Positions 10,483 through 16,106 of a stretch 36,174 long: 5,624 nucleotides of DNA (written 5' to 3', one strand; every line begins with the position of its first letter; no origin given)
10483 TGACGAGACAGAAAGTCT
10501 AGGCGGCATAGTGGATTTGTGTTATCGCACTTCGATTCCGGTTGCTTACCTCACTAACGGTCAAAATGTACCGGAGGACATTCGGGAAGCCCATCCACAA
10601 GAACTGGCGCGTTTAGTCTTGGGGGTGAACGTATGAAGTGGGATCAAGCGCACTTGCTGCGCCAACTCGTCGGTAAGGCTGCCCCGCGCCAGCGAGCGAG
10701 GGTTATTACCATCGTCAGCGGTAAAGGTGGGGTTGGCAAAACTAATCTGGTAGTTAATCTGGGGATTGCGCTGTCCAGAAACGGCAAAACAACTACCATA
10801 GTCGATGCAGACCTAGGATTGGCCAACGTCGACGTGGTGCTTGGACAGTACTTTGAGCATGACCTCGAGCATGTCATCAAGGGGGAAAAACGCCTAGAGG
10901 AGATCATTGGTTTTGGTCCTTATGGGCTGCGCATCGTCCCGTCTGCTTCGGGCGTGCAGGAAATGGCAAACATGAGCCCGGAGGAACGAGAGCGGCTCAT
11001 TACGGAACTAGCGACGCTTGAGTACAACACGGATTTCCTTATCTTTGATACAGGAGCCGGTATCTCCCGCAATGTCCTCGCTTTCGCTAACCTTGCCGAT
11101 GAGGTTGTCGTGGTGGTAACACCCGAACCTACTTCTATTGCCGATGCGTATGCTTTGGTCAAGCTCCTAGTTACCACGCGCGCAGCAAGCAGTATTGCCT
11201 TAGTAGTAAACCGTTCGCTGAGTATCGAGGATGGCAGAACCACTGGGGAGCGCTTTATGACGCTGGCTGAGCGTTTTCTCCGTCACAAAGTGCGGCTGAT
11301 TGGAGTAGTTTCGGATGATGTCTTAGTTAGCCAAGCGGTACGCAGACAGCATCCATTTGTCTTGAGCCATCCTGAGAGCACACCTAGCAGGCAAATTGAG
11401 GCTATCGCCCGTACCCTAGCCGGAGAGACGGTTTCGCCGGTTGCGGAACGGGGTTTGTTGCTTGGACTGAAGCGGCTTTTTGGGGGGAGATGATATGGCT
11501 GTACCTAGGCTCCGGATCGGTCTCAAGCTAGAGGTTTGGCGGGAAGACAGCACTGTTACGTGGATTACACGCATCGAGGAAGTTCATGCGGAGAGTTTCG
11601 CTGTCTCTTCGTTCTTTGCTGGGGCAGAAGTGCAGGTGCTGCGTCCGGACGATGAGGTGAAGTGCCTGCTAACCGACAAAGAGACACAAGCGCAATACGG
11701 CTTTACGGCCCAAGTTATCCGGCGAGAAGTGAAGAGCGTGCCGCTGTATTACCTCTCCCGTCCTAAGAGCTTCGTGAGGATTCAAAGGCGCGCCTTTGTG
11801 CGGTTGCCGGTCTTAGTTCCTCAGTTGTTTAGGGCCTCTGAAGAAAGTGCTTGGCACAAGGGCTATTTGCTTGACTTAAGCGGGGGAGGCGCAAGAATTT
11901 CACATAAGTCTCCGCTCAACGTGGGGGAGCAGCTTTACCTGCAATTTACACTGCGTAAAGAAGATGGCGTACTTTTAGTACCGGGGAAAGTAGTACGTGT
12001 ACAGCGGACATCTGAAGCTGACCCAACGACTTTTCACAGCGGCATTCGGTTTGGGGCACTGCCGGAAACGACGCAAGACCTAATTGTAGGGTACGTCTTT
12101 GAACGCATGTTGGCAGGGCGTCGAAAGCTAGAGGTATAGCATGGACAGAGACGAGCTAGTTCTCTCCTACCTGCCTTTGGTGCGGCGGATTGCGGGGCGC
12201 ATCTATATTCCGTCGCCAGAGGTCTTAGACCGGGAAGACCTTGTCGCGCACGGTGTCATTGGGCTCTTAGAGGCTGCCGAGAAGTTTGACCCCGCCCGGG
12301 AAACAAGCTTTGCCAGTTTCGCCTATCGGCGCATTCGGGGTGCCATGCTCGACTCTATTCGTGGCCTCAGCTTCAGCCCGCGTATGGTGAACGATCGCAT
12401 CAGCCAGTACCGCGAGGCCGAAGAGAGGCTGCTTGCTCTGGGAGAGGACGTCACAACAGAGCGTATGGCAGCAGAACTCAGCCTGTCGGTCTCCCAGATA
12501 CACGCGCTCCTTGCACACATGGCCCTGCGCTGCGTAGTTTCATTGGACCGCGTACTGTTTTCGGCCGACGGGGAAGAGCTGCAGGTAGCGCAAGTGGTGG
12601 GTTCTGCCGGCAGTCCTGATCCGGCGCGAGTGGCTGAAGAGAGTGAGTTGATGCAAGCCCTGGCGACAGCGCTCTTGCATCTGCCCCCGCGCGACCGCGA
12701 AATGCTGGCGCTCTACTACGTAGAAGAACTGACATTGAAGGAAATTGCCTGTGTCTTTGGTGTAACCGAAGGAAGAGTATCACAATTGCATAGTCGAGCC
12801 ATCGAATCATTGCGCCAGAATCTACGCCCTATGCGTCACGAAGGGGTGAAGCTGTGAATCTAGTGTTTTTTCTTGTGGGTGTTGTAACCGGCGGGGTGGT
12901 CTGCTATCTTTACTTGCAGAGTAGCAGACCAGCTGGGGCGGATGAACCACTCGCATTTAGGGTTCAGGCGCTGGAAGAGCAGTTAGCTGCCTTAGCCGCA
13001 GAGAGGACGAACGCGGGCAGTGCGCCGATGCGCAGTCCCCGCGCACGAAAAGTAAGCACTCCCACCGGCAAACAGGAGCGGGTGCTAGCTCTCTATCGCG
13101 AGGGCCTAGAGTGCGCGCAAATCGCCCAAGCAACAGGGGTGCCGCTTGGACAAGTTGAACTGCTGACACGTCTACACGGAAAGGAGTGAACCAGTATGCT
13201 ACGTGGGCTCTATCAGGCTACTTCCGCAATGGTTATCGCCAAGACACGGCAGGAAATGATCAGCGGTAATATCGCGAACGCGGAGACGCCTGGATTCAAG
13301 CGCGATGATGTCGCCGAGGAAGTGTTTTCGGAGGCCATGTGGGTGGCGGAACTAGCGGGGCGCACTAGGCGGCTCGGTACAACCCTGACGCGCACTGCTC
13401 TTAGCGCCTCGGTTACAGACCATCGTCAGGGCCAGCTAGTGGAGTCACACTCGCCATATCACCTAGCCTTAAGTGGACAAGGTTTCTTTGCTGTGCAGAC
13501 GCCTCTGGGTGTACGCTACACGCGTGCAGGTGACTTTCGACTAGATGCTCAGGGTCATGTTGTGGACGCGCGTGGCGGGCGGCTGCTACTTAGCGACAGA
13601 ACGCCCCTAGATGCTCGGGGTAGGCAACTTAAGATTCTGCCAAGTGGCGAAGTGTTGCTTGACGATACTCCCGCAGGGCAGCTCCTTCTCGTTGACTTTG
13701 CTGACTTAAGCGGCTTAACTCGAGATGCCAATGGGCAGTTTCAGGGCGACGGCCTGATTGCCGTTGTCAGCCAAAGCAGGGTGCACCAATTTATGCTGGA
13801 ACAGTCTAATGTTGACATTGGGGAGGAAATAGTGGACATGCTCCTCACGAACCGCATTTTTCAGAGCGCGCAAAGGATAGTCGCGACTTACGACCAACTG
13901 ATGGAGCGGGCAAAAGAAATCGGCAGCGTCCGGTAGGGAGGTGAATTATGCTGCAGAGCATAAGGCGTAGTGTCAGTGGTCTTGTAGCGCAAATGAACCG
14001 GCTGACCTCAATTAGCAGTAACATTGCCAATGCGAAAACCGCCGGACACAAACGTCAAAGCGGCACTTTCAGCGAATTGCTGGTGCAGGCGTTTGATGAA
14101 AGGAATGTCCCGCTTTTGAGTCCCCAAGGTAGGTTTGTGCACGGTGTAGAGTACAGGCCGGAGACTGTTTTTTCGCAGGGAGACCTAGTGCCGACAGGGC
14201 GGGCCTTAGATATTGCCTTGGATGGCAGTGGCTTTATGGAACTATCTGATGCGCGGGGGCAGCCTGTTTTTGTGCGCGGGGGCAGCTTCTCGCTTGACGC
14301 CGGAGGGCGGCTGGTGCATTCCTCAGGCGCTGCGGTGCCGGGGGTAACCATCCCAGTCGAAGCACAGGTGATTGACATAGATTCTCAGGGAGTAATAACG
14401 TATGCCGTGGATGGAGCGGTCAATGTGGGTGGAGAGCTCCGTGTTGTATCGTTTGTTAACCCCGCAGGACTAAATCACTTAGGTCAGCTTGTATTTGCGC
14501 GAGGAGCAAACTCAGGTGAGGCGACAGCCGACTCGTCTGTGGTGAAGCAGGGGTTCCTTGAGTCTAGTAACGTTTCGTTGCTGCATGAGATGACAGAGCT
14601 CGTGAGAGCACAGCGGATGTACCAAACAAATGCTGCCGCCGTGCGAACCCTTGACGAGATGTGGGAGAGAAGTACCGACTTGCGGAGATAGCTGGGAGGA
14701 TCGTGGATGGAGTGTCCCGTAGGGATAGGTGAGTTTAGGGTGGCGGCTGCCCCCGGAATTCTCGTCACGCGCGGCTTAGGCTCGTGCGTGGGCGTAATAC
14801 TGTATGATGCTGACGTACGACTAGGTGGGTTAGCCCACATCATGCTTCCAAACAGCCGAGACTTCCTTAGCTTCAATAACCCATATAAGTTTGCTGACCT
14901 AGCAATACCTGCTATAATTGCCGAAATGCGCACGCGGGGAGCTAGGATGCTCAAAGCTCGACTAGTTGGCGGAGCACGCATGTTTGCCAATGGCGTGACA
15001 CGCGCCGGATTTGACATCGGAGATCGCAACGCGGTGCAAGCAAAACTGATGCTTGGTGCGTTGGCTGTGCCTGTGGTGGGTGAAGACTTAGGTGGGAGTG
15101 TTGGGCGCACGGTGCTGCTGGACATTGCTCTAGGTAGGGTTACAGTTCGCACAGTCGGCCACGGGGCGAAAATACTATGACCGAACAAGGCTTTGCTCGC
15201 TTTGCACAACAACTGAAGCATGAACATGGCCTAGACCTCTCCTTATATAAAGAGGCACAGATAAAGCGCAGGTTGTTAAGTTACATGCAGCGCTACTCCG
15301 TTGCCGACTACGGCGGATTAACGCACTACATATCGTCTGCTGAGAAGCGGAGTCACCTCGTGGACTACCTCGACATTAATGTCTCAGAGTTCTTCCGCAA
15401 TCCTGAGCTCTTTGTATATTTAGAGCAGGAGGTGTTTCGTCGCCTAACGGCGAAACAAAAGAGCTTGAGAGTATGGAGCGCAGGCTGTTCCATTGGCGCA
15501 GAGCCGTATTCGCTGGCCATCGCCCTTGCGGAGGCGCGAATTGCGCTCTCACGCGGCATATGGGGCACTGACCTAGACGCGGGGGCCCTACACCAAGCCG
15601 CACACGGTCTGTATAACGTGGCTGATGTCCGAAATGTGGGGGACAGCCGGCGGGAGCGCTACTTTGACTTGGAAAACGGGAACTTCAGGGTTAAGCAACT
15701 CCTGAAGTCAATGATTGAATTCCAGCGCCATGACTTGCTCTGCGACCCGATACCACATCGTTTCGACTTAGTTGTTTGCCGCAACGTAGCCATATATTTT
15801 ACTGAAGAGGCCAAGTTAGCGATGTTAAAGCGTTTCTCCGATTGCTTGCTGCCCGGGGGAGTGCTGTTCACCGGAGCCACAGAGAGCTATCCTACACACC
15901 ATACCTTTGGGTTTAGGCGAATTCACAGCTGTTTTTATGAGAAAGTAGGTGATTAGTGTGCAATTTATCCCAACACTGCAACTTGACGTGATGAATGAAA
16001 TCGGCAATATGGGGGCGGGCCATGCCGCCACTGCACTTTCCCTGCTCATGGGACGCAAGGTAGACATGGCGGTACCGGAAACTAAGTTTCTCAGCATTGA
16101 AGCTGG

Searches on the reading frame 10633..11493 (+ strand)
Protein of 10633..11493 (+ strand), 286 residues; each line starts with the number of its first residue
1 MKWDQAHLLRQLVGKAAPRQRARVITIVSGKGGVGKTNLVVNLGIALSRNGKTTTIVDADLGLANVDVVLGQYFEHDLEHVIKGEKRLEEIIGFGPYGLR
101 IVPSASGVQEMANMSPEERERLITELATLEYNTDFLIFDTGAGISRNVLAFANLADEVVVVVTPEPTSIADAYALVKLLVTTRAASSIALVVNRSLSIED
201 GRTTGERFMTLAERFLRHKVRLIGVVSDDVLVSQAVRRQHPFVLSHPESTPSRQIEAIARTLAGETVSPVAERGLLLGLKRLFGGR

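Call 52: search_protein_families(library=pfam, proteins=[window:10633-11493:+], max_evalue=0.0001)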
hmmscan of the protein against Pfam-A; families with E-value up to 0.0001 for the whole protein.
window:10633-11493:+ (286 aa): 6 families
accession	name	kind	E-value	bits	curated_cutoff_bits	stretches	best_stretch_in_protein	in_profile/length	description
PF10609.15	ParA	-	3.6e-17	63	27.1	1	23-262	4-245/246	NUBPL iron-transfer P-loop NTPase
PF13614.12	AAA_31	-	3.9e-15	56.7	27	1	23-181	2-166/177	AAA domain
PF01656.29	CbiA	-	4.9e-14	52.8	25.4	1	25-241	1-124/125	CobQ/CobB/MinD/ParA nucleotide binding domain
PF02374.21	ArsA_ATPase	-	1.8e-07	31.1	24.3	1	26-60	4-38/305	Anion-transporting ATPase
PF06564.18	CBP_BcsQ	-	8.4e-07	29.2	21.3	1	27-259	6-230/234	Cellulose biosynthesis protein BcsQ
PF09140.17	MipZ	-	1.8e-06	27.9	20.7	1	24-171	2-135/262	ATPase MipZ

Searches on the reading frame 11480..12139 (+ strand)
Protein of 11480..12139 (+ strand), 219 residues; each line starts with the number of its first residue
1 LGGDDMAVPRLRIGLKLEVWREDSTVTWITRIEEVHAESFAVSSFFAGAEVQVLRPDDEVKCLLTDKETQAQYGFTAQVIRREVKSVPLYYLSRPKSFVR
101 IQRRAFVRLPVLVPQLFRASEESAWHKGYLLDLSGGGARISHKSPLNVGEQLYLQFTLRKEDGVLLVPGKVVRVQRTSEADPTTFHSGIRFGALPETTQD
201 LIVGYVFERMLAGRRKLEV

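Call 52: search_protein_families(library=pfam, proteins=[window:11480-12139:+], max_evalue=0.0001)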
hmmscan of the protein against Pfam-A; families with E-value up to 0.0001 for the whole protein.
window:11480-12139:+ (219 aa): 2 families
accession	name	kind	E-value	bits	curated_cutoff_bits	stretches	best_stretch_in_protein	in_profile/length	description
PF07238.19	PilZ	-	6.9e-19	68.5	22.5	1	102-208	1-102/102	PilZ domain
PF12945.12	PilZNR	-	2.1e-06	28.2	23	1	13-95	2-85/85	Flagellar protein YcgR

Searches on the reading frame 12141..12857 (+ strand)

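Call 52: search_protein_families(library=pfam, proteins=[window:12141-12857:+], max_evalue=0.0001)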
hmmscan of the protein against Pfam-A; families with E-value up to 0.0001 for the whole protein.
window:12141-12857:+ (238 aa): 3 families
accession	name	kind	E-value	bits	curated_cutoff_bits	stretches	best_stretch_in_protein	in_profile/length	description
PF04545.22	Sigma70_r4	-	6.8e-19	67.6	24.1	1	177-226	1-50/50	Sigma-70, region 4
PF04542.20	Sigma70_r2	-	2.2e-17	63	24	1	6-75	1-67/71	Sigma-70 region 2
PF08281.18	Sigma70_r4_2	-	3.2e-15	56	25.7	1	172-223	2-53/54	Sigma-70, region 4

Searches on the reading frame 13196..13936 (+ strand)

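Call 52: search_protein_families(library=pfam, proteins=[window:13196-13936:+], max_evalue=0.0001)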
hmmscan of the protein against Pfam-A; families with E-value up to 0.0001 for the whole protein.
window:13196-13936:+ (246 aa): 3 families
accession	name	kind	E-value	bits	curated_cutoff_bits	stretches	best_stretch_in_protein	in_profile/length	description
PF22692.1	LlgE_F_G_D1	-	2e-11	44.3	27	1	91-153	1-62/64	Flagellar hook protein FlgE/F/G D1 domain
PF06429.18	Flg_bbr_C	-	4.9e-11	42.4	23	1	198-240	2-44/46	Flagellar basal body rod FlgEFG protein C-terminal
PF00460.25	Flg_bb_rod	-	1.5e-07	31.7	20.7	1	5-35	1-31/31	Flagella basal body rod protein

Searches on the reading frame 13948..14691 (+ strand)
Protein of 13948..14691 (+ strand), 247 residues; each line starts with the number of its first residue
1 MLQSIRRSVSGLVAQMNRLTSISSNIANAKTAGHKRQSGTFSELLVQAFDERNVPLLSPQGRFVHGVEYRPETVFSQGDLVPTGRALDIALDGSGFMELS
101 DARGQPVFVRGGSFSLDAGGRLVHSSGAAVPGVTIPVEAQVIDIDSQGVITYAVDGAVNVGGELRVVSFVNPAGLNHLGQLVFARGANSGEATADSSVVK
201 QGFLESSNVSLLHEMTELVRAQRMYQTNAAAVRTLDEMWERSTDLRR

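Call 52: search_protein_families(library=pfam, proteins=[window:13948-14691:+], max_evalue=0.0001)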
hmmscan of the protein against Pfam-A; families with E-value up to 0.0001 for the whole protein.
window:13948-14691:+ (247 aa): 2 families
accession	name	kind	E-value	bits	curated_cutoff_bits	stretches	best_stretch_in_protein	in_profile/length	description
PF06429.18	Flg_bbr_C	-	1.7e-15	56.7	23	1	200-244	1-45/46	Flagellar basal body rod FlgEFG protein C-terminal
PF22692.1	LlgE_F_G_D1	-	1.5e-12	47.9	27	1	90-152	1-64/64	Flagellar hook protein FlgE/F/G D1 domain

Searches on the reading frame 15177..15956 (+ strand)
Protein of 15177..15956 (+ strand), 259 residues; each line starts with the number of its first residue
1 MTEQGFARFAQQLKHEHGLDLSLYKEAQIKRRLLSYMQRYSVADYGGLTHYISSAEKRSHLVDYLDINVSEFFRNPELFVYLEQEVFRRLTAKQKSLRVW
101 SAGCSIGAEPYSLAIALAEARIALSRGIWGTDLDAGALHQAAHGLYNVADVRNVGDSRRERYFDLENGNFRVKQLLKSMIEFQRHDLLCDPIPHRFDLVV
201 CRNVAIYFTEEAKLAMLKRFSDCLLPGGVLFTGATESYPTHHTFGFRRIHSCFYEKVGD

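Call 51: search_protein_families(library=pfam, proteins=[window:15177-15956:+], max_evalue=0.0001)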
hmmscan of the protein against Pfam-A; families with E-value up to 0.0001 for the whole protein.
window:15177-15956:+ (259 aa): 4 families
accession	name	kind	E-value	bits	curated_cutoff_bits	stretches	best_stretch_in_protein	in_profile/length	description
PF01739.24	CheR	-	1.5e-49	168.6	27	1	68-243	1-183/195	CheR methyltransferase, SAM binding domain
PF03705.20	CheR_N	-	6.9e-10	38.9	27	1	5-53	2-50/53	CheR methyltransferase, all-alpha domain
PF08242.18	Methyltransf_12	-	9.8e-06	26.7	30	0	177-230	64-98/98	Methyltransferase domain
PF13649.12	Methyltransf_25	-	5.4e-05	24.2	27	0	179-228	47-97/97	Methyltransferase domain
